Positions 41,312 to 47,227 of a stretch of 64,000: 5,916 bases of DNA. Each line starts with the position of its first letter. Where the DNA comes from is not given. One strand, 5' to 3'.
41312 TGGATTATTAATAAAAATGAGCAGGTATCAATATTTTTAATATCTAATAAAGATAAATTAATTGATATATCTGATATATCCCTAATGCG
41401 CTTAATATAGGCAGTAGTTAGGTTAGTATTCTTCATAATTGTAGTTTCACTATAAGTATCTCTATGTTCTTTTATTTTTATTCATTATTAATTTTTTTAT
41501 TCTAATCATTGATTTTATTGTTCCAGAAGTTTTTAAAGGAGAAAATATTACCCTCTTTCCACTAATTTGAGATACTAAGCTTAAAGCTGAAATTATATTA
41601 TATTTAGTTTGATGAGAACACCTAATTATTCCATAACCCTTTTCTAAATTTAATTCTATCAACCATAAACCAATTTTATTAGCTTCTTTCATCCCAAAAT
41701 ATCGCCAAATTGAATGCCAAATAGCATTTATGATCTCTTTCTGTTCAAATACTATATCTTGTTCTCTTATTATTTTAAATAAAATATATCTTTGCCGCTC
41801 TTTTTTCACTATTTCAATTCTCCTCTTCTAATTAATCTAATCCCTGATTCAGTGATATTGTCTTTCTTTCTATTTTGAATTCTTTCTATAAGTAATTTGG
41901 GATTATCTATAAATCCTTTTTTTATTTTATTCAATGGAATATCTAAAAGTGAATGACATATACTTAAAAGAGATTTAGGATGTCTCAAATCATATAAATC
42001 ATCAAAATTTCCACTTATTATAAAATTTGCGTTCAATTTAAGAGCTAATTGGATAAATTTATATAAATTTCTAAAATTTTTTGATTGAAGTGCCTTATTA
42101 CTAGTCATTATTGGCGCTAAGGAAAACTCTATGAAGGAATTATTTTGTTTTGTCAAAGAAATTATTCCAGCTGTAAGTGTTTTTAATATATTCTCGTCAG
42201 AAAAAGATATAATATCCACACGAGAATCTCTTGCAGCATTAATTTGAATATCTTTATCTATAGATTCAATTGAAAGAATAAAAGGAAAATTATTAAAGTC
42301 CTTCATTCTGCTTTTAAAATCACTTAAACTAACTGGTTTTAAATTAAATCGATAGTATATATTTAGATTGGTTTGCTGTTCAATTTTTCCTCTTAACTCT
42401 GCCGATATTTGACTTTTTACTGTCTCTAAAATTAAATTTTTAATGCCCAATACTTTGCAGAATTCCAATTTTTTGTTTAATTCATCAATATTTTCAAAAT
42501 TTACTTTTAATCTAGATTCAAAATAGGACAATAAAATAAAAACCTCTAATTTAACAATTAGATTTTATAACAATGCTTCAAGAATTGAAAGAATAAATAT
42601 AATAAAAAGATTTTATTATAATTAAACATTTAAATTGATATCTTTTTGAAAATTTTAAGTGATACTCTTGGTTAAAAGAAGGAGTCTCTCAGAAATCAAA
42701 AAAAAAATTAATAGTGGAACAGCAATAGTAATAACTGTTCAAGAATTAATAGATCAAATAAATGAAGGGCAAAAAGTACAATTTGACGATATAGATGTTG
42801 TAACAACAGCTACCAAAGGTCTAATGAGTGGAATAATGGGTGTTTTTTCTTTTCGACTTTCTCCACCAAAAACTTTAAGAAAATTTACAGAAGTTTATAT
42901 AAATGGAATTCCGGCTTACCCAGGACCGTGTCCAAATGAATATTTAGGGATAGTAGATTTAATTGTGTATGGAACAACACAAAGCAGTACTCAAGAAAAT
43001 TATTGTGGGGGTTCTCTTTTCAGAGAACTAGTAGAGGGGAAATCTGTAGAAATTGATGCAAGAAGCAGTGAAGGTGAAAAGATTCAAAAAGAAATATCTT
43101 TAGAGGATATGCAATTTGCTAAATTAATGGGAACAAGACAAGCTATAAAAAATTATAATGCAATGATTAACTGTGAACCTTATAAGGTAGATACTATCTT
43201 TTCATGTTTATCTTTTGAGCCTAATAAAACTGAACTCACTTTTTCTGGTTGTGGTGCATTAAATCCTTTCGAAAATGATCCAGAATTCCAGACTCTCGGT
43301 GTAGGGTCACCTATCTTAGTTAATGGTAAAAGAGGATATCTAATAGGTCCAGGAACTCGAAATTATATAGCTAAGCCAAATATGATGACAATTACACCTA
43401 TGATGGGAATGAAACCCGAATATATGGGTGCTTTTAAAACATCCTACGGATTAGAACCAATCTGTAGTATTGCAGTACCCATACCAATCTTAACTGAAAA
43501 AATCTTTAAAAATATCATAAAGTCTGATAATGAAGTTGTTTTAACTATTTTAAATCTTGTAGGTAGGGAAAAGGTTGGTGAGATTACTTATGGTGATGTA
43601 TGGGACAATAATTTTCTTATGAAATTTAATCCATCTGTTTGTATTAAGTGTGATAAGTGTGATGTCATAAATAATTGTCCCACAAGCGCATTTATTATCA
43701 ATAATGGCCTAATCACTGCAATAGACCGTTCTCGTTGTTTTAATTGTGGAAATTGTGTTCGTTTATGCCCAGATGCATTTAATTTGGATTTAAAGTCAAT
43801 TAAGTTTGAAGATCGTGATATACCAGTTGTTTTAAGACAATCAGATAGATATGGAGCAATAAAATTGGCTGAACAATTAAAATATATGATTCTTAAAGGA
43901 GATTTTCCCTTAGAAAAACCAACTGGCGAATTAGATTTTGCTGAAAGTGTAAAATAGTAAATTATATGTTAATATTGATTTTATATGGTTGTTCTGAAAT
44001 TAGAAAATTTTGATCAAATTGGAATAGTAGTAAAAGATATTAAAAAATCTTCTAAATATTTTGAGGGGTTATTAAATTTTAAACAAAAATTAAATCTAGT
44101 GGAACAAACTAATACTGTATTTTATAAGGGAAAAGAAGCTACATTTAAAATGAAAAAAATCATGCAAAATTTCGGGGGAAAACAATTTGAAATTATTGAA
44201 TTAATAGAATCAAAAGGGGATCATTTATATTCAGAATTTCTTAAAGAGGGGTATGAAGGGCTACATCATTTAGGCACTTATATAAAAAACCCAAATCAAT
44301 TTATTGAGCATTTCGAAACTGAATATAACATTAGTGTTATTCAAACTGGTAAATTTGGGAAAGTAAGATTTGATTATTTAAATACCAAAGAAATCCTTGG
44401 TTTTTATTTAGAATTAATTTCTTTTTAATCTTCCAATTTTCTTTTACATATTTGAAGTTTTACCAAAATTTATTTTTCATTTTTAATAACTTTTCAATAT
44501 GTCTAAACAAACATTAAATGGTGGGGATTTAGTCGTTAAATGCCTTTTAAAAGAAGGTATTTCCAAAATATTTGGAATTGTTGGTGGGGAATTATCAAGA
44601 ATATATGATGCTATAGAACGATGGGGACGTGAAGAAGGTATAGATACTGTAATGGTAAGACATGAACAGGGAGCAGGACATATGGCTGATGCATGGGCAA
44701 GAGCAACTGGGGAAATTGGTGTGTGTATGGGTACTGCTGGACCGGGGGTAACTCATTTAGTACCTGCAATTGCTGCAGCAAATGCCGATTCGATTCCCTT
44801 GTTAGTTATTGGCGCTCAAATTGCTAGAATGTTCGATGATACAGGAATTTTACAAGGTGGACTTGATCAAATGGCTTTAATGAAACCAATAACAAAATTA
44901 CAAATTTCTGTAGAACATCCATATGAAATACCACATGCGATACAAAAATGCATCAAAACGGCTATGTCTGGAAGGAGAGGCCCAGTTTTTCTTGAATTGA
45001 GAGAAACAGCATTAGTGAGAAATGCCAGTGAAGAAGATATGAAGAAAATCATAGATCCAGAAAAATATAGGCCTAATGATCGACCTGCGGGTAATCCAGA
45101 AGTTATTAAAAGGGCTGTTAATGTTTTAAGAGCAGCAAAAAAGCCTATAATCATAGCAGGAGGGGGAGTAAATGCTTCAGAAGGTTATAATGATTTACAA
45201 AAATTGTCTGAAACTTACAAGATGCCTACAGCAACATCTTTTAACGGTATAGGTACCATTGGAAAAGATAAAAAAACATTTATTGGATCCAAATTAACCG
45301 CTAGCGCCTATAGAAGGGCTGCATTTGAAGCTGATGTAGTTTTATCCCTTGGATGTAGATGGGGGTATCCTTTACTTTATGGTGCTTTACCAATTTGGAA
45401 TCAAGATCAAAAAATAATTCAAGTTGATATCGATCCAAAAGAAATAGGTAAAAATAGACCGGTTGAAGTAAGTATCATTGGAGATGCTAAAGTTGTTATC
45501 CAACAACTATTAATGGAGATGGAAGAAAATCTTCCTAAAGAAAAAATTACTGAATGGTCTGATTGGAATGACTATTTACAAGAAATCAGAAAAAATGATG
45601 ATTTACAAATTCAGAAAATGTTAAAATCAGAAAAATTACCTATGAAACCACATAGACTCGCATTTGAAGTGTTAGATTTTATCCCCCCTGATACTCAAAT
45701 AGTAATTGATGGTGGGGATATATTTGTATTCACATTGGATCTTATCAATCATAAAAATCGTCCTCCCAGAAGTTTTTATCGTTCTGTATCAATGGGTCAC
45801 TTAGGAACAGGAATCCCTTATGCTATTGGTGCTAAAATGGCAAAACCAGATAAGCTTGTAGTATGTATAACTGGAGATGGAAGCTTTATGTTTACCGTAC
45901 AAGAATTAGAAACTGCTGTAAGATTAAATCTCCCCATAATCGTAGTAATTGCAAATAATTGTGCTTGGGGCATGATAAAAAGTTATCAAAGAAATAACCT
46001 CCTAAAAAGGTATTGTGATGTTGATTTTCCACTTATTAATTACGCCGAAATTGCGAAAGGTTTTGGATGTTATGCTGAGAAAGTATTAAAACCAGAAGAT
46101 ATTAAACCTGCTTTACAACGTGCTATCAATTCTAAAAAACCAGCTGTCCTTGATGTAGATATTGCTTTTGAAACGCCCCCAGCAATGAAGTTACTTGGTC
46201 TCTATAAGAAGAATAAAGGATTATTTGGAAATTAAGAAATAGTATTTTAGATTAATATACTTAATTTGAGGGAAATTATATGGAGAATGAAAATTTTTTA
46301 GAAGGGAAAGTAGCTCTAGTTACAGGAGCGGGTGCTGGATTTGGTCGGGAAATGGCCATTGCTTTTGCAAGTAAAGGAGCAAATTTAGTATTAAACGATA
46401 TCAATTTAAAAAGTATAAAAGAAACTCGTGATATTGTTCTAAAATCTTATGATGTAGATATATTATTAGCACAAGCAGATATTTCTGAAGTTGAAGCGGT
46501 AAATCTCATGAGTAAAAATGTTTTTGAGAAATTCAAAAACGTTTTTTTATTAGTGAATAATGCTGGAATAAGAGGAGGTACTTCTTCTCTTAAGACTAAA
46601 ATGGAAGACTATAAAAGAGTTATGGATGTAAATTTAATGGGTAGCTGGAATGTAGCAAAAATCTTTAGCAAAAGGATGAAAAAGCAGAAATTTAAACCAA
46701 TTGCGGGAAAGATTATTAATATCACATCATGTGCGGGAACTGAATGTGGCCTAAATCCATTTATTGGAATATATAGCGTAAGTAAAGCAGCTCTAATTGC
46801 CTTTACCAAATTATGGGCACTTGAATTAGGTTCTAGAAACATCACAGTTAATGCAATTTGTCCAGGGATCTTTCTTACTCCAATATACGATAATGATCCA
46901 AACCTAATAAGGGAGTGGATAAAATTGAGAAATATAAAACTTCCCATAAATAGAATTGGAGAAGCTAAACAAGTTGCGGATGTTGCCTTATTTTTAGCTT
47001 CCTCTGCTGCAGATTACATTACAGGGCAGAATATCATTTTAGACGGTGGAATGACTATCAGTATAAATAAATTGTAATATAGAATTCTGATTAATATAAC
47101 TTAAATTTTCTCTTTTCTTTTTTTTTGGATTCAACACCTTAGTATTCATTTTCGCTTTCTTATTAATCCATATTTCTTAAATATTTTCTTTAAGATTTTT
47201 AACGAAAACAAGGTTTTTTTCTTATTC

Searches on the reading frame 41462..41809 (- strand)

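Call 76: search_protein_families(library=pfam, proteins=[window:41462-41809:-], max_evalue=0.001)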
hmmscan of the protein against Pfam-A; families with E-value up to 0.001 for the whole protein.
window:41462-41809:- (115 aa): 1 family
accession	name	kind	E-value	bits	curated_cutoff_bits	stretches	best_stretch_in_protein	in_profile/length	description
PF01900.24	RNase_P_Rpp14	-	1e-21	77.4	23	1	7-101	1-99/104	Rpp14/Pop5 family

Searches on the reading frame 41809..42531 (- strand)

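Call 77: search_protein_families(library=pfam, proteins=[window:41809-42531:-], max_evalue=0.001)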
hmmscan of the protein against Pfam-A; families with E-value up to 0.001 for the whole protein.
window:41809-42531:- (240 aa): 1 family
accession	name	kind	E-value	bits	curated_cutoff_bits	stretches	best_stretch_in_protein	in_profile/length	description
PF01876.22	RNase_P_p30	-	5.4e-11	42.8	35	1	43-194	50-199/214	RNase P subunit p30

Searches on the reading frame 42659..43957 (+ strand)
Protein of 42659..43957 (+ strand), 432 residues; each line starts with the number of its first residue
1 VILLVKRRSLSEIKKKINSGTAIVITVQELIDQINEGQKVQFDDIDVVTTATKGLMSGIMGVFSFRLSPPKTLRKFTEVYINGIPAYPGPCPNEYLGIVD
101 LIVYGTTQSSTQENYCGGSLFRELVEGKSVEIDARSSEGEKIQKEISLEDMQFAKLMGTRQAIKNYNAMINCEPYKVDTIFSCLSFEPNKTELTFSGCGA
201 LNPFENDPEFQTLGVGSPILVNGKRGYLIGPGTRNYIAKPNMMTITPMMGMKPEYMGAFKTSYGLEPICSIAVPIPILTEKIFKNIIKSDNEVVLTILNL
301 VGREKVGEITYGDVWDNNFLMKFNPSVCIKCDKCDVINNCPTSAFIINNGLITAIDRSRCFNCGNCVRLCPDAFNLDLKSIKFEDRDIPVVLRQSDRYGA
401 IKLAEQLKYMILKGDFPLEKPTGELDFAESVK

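Call 77: search_protein_families(library=pfam, proteins=[window:42659-43957:+], max_evalue=0.001)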
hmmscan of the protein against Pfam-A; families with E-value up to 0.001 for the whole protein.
window:42659-43957:+ (432 aa): 10 families
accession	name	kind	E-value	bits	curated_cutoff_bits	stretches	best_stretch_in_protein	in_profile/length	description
PF01837.22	HcyBio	-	1.5e-86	290.9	26.2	1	22-418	1-349/349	Homocysteine biosynthesis enzyme, sulfur-incorporation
PF13237.11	Fer4_10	-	1.8e-06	28.2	25.5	1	321-371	2-53/53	4Fe-4S dicluster domain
PF12837.12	Fer4_6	-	6e-05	23.2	25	0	354-371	3-20/24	4Fe-4S binding domain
PF12838.12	Fer4_7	-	7.7e-05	23.5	27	1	328-371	2-49/52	4Fe-4S dicluster domain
PF13187.11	Fer4_9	-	0.00012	22.5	27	1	328-372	2-49/52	4Fe-4S dicluster domain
PF00037.32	Fer4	-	0.00033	20.8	21.1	1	355-371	3-19/24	4Fe-4S binding domain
PF12797.12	Fer4_2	-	0.0004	20.6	24.5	0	354-371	4-21/22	4Fe-4S binding domain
PF13459.11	Fer4_15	-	0.00043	21.4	22.4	1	355-378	3-26/66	4Fe-4S single cluster domain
PF13370.11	Fer4_13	-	0.00074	20.6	24.5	1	355-377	1-23/58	4Fe-4S single cluster domain of Ferredoxin I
PF14697.11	Fer4_21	-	0.00076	20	35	0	325-371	5-52/59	4Fe-4S dicluster domain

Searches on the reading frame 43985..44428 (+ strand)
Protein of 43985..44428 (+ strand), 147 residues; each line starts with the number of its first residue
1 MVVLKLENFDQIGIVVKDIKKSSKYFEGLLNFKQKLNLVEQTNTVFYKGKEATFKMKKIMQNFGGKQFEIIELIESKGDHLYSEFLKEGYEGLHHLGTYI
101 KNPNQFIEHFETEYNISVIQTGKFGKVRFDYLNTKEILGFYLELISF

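Call 77: search_protein_families(library=pfam, proteins=[window:43985-44428:+], max_evalue=0.001)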
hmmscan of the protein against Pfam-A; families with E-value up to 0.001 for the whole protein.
window:43985-44428:+ (147 aa): 1 family
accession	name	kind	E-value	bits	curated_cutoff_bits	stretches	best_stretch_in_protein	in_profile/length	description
PF13669.12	Glyoxalase_4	-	9.7e-10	39.1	27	1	10-112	1-88/109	Glyoxalase/Bleomycin resistance protein/Dioxygenase superfamily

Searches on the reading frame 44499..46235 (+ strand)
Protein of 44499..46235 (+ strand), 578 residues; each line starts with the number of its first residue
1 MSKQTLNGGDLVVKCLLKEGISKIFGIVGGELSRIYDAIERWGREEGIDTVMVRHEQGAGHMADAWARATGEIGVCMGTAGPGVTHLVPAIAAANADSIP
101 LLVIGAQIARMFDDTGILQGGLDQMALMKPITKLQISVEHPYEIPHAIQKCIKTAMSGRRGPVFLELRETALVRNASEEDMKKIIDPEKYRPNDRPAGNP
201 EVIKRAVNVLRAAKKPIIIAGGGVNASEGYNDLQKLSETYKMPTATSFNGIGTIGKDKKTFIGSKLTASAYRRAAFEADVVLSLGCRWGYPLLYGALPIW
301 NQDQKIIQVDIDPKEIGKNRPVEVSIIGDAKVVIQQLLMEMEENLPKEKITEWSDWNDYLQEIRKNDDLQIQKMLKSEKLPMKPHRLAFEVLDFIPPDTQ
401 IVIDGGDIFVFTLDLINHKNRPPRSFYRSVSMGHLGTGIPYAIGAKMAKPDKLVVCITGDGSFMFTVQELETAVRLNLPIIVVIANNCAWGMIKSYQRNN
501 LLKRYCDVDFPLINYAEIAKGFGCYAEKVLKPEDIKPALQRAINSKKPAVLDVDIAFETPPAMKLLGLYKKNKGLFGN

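Call 77: search_protein_families(library=pfam, proteins=[window:44499-46235:+], max_evalue=0.001)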
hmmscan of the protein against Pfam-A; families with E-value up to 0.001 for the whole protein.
window:44499-46235:+ (578 aa): 3 families
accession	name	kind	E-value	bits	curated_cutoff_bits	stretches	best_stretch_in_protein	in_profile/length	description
PF02775.26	TPP_enzyme_C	-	1.5e-42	145.4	21.9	1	419-553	14-151/151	Thiamine pyrophosphate enzyme, C-terminal TPP binding domain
PF02776.23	TPP_enzyme_N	-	3.3e-35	120.9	26.8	1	7-127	2-119/119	Thiamine pyrophosphate enzyme, N-terminal TPP binding domain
PF00205.28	TPP_enzyme_M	-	3.5e-33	114.6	30.4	1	203-337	1-137/137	Thiamine pyrophosphate enzyme, central domain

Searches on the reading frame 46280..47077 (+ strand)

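Call 77: search_protein_families(library=pfam, proteins=[window:46280-47077:+], max_evalue=0.001)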
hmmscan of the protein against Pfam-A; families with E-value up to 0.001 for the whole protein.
window:46280-47077:+ (265 aa): 3 families
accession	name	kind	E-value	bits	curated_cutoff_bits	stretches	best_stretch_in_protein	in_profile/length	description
PF13561.12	adh_short_C2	-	5.5e-53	180.4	27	1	16-259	1-236/236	Enoyl-(Acyl carrier protein) reductase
PF00106.31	adh_short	-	1.1e-44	152.7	26.6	1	10-204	1-188/195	short chain dehydrogenase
PF08659.16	KR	-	7.6e-10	39.4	22.6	1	12-132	3-126/180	KR domain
